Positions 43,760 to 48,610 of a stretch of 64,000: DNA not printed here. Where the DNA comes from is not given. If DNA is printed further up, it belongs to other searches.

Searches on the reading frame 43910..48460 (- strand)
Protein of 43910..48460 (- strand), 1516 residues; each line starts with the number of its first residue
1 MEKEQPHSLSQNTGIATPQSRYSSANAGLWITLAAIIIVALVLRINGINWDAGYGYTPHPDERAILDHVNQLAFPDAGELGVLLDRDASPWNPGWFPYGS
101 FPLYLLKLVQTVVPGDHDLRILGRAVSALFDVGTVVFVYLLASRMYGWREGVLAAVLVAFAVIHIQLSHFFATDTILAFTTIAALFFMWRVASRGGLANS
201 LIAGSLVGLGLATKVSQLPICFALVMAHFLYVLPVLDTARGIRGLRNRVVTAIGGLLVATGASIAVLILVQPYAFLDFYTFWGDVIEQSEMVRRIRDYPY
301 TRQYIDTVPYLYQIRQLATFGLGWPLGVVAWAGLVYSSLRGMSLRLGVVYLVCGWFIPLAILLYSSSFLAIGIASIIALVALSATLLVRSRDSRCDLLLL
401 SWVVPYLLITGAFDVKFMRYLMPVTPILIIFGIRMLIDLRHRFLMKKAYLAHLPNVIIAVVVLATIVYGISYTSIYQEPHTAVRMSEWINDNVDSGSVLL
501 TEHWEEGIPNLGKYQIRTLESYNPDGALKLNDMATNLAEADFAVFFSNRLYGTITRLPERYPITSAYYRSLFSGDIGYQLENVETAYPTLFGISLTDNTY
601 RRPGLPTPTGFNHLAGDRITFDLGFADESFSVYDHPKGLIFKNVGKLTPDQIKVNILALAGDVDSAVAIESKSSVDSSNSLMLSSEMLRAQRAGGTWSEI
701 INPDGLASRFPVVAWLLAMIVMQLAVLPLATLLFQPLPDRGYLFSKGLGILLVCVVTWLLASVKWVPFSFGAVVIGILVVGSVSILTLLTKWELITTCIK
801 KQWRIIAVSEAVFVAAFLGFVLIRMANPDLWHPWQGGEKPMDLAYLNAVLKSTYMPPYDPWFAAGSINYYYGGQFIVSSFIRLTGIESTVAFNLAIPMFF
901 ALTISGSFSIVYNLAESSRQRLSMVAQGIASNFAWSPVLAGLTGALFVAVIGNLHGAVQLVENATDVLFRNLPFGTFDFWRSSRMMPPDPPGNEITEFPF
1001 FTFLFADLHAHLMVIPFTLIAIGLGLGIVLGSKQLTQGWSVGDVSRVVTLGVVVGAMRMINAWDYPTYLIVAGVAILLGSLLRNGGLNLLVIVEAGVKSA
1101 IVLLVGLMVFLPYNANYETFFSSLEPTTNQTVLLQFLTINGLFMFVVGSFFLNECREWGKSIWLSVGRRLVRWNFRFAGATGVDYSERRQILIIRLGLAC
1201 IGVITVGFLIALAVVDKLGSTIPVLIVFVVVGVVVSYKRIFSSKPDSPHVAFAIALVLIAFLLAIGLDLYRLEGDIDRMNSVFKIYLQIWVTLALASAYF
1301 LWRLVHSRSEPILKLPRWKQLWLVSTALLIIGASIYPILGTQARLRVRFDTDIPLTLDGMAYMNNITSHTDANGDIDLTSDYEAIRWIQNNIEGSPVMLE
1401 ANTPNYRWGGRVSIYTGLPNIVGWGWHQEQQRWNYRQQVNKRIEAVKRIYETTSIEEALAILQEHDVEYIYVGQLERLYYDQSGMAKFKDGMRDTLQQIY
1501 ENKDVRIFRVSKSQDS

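Call 53: search_protein_families(library=pfam, proteins=[window:43910-48460:-], max_evalue=0.001)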
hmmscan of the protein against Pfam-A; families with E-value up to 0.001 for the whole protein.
window:43910-48460:- (1516 aa): 2 families
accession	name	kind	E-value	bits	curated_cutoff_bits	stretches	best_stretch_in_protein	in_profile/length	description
PF10060.15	DUF2298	-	4.1e-107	359.6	27.8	1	753-1291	2-486/488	Uncharacterized membrane protein (DUF2298)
PF13231.12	PMT_2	-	2.9e-11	44.3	26.1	1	104-230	8-129/160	Dolichyl-phosphate-mannose-protein mannosyltransferase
